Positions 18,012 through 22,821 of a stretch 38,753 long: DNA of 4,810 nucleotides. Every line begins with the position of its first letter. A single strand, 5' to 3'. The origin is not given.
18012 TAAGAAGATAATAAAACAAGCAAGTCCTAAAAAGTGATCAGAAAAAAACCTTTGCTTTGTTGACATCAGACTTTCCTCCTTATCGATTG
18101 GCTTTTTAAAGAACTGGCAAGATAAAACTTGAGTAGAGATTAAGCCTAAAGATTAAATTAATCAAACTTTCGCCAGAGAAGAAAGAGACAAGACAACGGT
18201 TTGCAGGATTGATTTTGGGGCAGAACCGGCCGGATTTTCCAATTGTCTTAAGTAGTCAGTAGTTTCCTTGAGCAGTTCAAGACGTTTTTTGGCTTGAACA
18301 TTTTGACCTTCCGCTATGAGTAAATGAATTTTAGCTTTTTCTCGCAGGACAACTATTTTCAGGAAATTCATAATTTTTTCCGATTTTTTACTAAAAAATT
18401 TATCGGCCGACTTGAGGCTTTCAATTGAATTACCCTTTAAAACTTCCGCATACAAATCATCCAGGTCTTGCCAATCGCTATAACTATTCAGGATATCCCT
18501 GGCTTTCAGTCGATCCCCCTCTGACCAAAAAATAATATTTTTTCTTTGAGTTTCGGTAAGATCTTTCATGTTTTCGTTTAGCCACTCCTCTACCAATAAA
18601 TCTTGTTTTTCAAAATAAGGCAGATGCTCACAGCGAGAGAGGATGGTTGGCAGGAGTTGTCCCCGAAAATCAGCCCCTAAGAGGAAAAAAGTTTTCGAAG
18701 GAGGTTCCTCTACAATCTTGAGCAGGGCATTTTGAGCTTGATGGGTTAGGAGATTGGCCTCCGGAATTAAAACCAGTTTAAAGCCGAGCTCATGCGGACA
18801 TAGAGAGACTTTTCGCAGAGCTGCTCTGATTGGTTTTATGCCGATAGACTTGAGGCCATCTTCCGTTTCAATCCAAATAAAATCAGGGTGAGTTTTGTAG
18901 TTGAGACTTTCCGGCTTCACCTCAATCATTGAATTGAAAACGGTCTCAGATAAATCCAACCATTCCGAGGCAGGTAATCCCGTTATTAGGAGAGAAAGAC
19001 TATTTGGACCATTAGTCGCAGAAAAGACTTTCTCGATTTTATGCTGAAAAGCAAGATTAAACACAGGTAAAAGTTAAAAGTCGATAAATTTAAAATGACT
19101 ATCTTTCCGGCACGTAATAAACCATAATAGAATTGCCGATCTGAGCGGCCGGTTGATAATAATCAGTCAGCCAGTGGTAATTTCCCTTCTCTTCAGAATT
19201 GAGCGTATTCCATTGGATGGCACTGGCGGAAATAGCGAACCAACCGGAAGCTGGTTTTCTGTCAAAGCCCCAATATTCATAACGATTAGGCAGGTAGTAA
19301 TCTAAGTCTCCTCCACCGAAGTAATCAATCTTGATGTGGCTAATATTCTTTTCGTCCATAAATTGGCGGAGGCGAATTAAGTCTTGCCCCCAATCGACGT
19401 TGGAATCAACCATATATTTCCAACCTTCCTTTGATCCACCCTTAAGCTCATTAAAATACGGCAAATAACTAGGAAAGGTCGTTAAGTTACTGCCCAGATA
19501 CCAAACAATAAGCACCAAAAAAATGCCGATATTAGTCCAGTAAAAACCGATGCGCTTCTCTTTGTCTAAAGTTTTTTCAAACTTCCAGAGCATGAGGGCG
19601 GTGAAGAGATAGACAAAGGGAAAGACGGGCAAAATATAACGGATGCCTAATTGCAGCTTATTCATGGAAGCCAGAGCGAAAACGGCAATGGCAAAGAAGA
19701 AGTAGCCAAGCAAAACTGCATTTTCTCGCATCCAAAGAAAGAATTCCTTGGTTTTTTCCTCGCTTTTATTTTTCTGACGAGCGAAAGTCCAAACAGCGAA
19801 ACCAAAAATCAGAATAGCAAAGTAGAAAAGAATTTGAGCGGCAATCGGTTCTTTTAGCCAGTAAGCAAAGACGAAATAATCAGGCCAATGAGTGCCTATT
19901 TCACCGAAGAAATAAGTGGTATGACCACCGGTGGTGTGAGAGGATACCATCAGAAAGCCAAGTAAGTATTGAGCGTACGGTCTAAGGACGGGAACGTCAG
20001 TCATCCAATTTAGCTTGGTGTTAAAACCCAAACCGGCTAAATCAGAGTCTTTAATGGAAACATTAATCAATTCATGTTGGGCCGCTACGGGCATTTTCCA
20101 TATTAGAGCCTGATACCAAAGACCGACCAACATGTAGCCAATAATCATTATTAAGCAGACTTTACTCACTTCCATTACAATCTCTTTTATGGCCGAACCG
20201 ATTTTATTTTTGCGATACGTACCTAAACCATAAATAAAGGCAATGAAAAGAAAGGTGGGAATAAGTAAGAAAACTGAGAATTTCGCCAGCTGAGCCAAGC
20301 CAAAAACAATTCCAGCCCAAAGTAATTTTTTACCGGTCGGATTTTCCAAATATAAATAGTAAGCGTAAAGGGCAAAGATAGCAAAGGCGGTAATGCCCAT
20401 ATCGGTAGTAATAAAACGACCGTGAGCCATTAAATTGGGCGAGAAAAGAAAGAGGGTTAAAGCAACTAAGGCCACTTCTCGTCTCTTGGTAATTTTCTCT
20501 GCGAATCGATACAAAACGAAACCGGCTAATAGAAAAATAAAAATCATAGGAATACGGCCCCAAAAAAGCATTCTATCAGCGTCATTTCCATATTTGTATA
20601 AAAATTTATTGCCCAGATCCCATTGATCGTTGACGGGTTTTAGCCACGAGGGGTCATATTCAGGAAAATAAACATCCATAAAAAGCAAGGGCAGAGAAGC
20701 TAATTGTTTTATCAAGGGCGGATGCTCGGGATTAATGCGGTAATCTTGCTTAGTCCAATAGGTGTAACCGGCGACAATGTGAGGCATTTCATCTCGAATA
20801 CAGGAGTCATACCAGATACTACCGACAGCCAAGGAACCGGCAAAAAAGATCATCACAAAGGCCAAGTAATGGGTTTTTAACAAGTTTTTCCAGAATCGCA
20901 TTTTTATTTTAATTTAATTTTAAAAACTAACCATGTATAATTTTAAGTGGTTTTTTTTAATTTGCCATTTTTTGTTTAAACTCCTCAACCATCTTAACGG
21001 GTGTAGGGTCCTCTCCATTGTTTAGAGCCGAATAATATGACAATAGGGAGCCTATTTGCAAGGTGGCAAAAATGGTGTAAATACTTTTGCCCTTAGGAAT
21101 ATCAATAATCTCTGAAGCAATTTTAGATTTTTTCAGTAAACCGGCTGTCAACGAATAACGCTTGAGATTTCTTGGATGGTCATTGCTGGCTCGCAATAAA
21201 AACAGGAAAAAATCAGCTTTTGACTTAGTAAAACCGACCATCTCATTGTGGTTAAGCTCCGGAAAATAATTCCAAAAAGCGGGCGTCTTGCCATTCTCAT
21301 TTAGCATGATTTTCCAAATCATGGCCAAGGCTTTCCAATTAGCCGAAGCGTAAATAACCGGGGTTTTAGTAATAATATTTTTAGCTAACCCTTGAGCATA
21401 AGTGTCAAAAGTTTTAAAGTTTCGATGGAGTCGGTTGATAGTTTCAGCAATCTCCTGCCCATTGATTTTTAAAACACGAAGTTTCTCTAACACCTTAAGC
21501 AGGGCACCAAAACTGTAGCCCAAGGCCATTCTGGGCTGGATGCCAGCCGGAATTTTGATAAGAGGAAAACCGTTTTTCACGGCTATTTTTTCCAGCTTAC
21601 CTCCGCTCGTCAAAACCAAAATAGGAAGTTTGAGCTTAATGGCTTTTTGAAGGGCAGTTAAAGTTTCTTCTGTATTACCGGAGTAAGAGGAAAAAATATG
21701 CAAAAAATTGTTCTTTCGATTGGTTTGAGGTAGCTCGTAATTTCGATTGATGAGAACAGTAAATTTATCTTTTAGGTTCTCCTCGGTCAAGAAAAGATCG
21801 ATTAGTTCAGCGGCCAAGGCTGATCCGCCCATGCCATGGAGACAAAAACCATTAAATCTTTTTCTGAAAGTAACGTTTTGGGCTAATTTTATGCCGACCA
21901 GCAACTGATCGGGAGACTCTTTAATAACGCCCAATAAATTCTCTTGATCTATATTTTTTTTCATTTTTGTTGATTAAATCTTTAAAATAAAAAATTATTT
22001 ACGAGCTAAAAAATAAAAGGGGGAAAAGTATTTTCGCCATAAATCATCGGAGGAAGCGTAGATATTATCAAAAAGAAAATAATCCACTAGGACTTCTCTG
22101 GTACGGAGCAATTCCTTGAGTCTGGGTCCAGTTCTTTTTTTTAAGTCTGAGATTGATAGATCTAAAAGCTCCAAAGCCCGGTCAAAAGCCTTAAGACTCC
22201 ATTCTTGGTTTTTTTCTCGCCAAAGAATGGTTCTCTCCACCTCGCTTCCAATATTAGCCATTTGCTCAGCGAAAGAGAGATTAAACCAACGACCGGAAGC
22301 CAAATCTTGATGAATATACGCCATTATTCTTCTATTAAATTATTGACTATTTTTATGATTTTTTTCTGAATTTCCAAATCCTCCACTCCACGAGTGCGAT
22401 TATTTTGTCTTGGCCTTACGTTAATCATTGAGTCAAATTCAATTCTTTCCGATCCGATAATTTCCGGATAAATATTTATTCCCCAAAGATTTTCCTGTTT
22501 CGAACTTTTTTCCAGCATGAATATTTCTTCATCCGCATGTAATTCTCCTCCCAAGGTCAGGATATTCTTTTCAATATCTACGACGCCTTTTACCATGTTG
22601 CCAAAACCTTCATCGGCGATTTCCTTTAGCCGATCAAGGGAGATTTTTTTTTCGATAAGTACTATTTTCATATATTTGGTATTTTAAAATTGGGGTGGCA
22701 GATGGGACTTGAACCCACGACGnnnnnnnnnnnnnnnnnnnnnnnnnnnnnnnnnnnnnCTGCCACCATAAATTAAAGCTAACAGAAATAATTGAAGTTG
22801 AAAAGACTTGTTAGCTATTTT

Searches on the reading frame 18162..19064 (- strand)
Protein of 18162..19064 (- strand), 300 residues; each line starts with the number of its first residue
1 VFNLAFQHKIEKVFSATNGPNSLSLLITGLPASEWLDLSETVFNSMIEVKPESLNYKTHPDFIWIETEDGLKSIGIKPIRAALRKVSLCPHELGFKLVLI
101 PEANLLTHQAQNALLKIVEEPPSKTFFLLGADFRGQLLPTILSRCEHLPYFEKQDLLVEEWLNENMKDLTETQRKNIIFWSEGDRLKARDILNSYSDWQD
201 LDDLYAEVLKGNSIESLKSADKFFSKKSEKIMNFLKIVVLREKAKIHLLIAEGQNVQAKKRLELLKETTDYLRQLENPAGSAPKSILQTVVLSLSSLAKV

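Call 42: search_protein_families(library=pfam, proteins=[window:18162-19064:-], max_evalue=0.001)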
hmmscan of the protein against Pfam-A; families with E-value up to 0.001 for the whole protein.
window:18162-19064:- (300 aa): 1 family
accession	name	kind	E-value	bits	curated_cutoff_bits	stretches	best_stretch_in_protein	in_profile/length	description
PF13177.12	DNA_pol3_delta2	-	7.4e-23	81.7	27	1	55-148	64-155/161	DNA polymerase III, delta subunit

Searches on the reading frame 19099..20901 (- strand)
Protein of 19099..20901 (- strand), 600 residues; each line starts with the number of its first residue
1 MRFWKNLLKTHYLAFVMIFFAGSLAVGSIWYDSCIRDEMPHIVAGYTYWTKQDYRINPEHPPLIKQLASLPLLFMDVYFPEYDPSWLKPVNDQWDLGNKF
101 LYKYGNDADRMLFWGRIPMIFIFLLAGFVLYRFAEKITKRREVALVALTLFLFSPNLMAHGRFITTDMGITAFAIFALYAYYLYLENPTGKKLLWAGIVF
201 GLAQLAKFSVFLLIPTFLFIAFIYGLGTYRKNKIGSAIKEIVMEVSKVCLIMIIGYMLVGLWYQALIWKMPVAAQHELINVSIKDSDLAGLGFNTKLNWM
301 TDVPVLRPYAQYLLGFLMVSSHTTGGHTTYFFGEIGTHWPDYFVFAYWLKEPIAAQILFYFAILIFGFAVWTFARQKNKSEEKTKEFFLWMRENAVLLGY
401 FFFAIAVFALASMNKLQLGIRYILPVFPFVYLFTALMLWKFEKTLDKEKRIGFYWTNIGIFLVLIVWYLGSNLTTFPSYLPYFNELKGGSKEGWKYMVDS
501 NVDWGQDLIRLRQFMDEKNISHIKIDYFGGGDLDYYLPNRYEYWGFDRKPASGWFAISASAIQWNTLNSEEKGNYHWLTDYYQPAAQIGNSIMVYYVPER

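Call 42: search_protein_families(library=pfam, proteins=[window:19099-20901:-], max_evalue=0.001)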
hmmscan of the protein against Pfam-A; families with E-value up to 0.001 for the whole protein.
window:19099-20901:- (600 aa): 2 families
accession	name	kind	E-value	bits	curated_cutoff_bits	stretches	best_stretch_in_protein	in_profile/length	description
PF13231.12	PMT_2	-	1.1e-12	48.8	26.1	1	116-225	25-133/160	Dolichyl-phosphate-mannose-protein mannosyltransferase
PF02366.24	PMT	-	6.3e-09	36.2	22.7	1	31-262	18-236/245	Dolichyl-phosphate-mannose-protein mannosyltransferase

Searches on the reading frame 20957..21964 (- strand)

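Call 42: search_protein_families(library=pfam, proteins=[window:20957-21964:-], max_evalue=0.001)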
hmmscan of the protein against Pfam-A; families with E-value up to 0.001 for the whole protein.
window:20957-21964:- (335 aa): 1 family
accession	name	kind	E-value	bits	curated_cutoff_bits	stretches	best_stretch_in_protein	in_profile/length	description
PF10432.14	bact-PGI_C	-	2.7e-35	122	24.5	1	187-333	2-151/151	Bacterial phospho-glucose isomerase C-terminal SIS domain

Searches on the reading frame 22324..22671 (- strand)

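Call 42: search_protein_families(library=pfam, proteins=[window:22324-22671:-], max_evalue=0.001)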
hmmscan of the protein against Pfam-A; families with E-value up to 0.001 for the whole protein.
window:22324-22671:- (115 aa): 1 family
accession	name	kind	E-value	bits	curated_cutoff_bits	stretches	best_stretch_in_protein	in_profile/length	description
PF18924.5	DUF5674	-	3.6e-34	117.5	27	1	5-112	2-109/109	Protein of unknown function (DUF5674)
